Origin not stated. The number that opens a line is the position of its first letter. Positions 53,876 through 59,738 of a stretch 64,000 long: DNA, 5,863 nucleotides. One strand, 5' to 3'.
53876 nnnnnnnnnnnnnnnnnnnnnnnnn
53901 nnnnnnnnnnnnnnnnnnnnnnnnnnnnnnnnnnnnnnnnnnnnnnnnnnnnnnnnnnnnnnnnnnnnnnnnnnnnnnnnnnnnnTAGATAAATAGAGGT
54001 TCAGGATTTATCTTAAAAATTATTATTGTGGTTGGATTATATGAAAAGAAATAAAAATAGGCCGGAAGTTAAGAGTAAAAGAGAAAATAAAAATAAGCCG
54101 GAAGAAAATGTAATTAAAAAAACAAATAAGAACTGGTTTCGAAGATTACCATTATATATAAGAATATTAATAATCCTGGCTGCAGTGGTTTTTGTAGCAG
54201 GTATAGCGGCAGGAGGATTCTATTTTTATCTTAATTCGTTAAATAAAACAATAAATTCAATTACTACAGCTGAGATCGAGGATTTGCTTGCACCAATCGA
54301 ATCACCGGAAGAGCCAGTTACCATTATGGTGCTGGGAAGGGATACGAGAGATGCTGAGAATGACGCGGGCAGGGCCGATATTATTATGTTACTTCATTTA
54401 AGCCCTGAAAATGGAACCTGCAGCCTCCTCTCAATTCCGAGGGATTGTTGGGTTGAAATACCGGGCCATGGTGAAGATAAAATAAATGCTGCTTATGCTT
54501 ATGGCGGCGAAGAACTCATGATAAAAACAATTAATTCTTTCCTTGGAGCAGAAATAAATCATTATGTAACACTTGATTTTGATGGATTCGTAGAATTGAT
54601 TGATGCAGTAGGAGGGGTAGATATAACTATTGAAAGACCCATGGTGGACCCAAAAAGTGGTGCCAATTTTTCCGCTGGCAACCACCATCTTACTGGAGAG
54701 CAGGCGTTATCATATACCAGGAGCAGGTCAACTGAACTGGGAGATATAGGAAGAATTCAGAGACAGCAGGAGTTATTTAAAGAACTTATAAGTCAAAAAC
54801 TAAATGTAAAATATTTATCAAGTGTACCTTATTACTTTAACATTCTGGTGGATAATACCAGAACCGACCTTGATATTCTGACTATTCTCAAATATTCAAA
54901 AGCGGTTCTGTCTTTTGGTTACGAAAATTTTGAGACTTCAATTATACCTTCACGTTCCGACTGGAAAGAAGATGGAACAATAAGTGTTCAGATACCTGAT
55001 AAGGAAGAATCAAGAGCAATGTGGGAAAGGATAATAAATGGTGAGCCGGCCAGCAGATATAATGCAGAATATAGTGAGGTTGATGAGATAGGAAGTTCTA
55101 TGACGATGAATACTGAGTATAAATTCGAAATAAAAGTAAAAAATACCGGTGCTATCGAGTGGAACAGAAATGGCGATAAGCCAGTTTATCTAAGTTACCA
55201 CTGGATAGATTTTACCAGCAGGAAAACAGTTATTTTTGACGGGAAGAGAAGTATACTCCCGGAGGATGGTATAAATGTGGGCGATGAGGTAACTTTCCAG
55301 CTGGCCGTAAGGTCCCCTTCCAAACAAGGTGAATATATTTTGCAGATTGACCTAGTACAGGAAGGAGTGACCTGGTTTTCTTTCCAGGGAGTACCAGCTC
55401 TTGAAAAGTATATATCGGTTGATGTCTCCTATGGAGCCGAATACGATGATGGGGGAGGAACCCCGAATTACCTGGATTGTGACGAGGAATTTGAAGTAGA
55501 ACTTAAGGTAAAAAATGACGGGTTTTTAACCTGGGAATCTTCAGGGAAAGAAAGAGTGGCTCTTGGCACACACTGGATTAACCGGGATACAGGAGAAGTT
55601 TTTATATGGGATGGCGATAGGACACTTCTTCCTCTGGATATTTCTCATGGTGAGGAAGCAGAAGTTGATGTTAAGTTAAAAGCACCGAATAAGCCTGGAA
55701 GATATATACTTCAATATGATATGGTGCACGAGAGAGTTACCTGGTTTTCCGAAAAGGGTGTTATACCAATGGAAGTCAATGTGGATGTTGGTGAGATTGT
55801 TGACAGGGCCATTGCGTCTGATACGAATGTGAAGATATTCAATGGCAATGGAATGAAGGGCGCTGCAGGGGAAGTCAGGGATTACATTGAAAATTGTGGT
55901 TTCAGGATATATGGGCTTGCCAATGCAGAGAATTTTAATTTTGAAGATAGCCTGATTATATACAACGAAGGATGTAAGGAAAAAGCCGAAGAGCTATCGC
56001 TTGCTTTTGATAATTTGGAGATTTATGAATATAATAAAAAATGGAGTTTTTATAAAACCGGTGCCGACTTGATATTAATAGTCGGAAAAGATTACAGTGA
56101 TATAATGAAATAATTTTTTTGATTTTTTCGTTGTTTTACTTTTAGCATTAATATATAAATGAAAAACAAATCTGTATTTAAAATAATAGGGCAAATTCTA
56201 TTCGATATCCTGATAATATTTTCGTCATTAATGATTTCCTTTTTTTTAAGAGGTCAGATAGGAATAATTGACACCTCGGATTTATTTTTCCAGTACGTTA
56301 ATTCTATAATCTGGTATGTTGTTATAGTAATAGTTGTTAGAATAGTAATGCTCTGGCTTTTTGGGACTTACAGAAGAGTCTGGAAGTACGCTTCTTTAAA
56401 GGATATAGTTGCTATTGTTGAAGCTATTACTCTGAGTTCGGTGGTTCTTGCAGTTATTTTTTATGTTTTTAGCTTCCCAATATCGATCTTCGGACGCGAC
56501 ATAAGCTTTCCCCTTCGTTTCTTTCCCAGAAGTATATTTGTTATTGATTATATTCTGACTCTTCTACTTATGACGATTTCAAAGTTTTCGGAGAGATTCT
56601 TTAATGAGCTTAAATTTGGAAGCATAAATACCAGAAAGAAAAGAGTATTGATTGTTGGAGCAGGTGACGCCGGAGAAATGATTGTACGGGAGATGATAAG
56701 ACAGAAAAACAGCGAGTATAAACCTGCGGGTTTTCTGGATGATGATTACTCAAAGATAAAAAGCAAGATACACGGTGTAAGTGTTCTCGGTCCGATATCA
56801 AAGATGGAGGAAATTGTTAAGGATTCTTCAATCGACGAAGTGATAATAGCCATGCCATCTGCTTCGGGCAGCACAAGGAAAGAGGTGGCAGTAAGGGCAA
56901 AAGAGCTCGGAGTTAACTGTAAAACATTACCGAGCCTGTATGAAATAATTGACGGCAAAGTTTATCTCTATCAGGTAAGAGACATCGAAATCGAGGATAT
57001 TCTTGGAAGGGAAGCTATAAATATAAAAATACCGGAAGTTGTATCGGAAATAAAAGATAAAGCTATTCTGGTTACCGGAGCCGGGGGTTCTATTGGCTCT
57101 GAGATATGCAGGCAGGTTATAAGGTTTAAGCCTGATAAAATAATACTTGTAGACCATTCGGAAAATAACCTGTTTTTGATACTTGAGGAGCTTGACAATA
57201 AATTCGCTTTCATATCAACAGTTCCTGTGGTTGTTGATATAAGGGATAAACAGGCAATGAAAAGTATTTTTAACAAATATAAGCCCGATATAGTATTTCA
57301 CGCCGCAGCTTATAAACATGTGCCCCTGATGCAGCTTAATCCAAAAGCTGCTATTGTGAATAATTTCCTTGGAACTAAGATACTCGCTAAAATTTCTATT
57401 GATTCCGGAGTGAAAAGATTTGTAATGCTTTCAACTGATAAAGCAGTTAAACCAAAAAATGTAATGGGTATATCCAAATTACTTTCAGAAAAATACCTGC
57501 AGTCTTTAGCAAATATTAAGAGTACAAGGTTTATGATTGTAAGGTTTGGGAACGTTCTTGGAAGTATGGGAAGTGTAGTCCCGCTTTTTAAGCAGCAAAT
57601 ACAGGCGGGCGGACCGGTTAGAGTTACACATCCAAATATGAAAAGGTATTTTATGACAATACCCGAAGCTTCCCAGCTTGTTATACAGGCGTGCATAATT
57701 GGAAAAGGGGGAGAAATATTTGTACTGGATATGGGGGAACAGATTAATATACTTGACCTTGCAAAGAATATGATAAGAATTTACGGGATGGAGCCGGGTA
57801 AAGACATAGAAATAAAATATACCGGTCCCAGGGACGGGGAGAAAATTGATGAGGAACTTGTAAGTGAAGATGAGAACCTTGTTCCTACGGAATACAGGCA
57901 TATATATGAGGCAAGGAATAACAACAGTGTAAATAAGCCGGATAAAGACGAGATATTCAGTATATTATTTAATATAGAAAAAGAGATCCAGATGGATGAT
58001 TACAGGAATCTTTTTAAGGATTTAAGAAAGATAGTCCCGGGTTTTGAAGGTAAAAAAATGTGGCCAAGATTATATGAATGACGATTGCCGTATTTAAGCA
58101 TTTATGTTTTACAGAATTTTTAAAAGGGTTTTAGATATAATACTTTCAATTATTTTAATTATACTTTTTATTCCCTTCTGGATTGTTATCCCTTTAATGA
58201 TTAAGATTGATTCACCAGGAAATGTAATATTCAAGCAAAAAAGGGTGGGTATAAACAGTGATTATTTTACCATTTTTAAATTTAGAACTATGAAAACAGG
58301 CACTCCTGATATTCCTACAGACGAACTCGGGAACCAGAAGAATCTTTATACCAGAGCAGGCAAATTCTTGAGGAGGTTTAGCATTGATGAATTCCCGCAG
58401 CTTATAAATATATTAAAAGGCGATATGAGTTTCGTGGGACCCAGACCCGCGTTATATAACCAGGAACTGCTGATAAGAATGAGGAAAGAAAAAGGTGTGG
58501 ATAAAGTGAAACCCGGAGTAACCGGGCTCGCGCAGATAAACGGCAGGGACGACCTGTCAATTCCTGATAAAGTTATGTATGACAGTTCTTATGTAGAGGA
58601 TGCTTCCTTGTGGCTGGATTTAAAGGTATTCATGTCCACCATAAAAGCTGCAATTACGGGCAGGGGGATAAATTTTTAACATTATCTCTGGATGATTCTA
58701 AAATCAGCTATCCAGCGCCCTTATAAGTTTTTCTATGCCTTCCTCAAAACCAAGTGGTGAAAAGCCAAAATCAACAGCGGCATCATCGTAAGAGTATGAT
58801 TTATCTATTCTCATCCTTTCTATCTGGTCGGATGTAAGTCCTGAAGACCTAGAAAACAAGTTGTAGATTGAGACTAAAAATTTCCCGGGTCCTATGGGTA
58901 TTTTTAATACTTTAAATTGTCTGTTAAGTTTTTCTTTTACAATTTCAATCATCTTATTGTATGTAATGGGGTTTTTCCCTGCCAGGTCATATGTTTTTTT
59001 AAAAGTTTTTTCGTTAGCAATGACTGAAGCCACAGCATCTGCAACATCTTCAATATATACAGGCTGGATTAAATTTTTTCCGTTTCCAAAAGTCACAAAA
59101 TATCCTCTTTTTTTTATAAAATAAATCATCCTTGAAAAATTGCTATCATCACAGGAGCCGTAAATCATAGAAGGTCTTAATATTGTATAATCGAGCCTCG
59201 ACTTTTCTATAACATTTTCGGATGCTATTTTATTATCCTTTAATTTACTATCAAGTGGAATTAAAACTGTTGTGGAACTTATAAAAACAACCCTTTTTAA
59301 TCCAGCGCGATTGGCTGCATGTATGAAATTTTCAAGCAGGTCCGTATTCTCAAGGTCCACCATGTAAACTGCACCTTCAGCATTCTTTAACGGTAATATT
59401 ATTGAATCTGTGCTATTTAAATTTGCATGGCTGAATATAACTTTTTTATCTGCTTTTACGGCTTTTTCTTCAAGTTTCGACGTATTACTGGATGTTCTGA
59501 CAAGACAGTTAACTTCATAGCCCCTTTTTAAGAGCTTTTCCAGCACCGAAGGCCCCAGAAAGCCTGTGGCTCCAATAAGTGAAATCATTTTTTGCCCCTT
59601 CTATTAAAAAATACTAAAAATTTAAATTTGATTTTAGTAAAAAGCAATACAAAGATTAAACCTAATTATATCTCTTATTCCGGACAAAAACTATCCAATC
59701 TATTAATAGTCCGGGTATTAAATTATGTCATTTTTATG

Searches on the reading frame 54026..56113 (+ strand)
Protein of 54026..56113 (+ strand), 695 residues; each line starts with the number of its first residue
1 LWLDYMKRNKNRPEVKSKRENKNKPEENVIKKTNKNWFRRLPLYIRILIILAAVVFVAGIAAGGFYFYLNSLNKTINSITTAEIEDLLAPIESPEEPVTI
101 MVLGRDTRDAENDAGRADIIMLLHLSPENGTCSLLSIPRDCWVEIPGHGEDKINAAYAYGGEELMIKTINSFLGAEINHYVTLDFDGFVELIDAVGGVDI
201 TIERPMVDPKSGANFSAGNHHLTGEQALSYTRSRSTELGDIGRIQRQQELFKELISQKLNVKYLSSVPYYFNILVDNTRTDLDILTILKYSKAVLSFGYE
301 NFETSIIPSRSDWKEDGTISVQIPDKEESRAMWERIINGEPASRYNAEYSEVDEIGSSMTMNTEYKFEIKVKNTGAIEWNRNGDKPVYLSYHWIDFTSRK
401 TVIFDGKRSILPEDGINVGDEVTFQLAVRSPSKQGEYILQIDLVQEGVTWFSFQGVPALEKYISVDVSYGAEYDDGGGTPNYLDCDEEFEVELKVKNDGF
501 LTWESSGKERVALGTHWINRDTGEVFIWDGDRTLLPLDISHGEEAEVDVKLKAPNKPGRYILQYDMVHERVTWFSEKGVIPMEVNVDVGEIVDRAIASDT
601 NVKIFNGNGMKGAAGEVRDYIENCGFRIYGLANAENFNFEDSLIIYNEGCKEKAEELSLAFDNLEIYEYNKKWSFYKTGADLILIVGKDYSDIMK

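Call 76: search_protein_families(library=ncbifam, proteins=[window:54026-56113:+], max_evalue=0.00001)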
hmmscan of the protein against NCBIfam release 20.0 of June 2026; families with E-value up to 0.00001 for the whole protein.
window:54026-56113:+ (695 aa): 4 families
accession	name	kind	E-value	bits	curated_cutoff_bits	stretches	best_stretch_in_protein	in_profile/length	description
NF006897.1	PRK09379.1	equivalog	1e-44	153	441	1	47-284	4-244/298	polyisoprenyl-teichoic acid--peptidoglycan teichoic acid transferase TagU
TIGR00350.1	lytR_cpsA_psr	domain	1.6e-42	145.3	62.3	1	115-258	1-150/152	LCP family glycopolymer transferase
NF047591.1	ligase_LytR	equivalog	5e-34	118.1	450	1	46-286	4-263/336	glycopolymer--peptidoglycan transferase LytR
NF051849.1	LCP_trans_Cps2A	equivalog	4e-23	82.4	650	1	92-292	216-419/477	LCP family glycopolymer transferase CpsA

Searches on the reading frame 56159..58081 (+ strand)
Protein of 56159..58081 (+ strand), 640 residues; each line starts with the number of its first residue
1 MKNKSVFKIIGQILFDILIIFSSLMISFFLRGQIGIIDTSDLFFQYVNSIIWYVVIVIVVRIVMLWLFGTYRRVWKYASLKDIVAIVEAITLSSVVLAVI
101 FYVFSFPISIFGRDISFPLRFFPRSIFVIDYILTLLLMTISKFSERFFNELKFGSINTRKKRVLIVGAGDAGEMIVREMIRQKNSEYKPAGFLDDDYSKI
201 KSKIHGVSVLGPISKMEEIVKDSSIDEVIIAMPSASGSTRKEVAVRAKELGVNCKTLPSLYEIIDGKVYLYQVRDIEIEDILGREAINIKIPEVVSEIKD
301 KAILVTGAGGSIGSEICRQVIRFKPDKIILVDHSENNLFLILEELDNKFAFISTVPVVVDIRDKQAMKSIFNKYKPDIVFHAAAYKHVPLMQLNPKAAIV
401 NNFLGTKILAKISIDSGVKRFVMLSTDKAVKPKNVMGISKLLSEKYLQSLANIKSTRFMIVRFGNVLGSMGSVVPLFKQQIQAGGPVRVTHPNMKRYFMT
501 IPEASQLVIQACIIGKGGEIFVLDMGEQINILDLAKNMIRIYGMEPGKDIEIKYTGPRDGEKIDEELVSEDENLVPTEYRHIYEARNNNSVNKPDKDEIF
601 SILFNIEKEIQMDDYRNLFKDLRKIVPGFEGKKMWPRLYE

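Call 76: search_protein_families(library=ncbifam, proteins=[window:56159-58081:+], max_evalue=0.00001)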
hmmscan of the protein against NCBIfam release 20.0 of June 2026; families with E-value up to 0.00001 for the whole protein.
window:56159-58081:+ (640 aa): 22 families
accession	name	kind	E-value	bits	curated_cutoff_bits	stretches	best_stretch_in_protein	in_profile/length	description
TIGR03589.1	PseB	equivalog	9.5e-57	192.4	407.75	1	299-595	3-289/324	UDP-N-acetylglucosamine 4,6-dehydratase (inverting)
TIGR04130.1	FnlA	equivalog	4.8e-43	147.3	730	1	298-581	2-278/337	UDP-N-acetylglucosamine 4,6-dehydratase/5-epimerase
TIGR03025.1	EPS_sugtrans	subfamily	5.1e-24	85.3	295.55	1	15-278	2-242/445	exopolysaccharide biosynthesis polyprenyl glycosylphosphotransferase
TIGR03023.1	WcaJ_sugtrans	equivalog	7.6e-22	78.2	410.75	1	15-281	2-250/453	undecaprenyl-phosphate glucose phosphotransferase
TIGR01179.1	galE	equivalog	5.8e-18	64.8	262.3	1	302-470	1-180/332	UDP-glucose 4-epimerase GalE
TIGR01214.1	rmlD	equivalog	3.3e-13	49.4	224.05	1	303-471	2-155/285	dTDP-4-dehydrorhamnose reductase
TIGR01181.1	dTDP_gluc_dehyt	equivalog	8.5e-13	48.1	365.1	1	303-428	2-127/321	dTDP-glucose 4,6-dehydratase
NF007582.0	PRK10217.1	equivalog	2.3e-12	46.7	698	1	301-410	2-109/355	dTDP-glucose 4,6-dehydratase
TIGR02197.1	heptose_epim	equivalog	8.1e-12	44.9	274.6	1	303-539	1-257/316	ADP-glyceromanno-heptose 6-epimerase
TIGR03013.1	EpsB_2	subfamily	1.2e-11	44.3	393.35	1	16-272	3-233/443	TIGR03013 family XrtA/PEP-CTERM system glycosyltransferase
NF007490.0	PRK10084.1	subfamily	1.2e-11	44.2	649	1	303-412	3-110/361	dTDP-glucose 4,6-dehydratase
TIGR04180.1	EDH_00030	hypoth_equivalog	1.1e-10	41.1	475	1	303-428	1-123/297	NAD-dependent 4,6-dehydratase LegB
NF007956.0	PRK10675.1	subfamily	3e-10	39.8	394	1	303-426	3-124/338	UDP-glucose 4-epimerase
TIGR02622.1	CDP_4_6_dhtase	equivalog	9.5e-10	38.1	278.45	1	300-433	4-136/352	CDP-glucose 4,6-dehydratase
TIGR03570.1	NeuD_NnaD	subfamily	1.9e-09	37.4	160.8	1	163-258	2-90/202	NeuD/PglB/VioB family sugar acetyltransferase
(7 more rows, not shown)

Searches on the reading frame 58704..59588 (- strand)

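Call 49: search_protein_families(library=pfam, proteins=[window:58704-59588:-], max_evalue=0.0001)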
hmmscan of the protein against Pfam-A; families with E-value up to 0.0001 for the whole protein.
window:58704-59588:- (294 aa): 7 families
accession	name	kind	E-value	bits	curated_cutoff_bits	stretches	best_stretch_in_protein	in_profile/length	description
PF05368.20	NmrA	-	7.1e-18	65.7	27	1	2-232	5-245/298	NmrA-like family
PF13460.12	NAD_binding_10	-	1e-16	61.8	27.2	1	6-144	1-148/184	NAD(P)H-binding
PF01370.27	Epimerase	-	1.2e-16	61.3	20.9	1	4-196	3-231/240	NAD dependent epimerase/dehydratase family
PF01073.25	3Beta_HSD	-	9.3e-11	41.7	22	1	126-192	165-229/280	3-beta hydroxysteroid dehydrogenase/isomerase family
PF07993.18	NAD_binding_4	-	1.8e-10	40.8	20.1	1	5-56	2-56/258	Male sterility protein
PF04321.23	RmlD_sub_bind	-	8.2e-07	28.8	27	0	120-220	129-230/287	RmlD substrate binding domain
PF16363.11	GDP_Man_Dehyd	-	2.2e-06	27.8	27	0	5-64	3-68/332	GDP-mannose 4,6 dehydratase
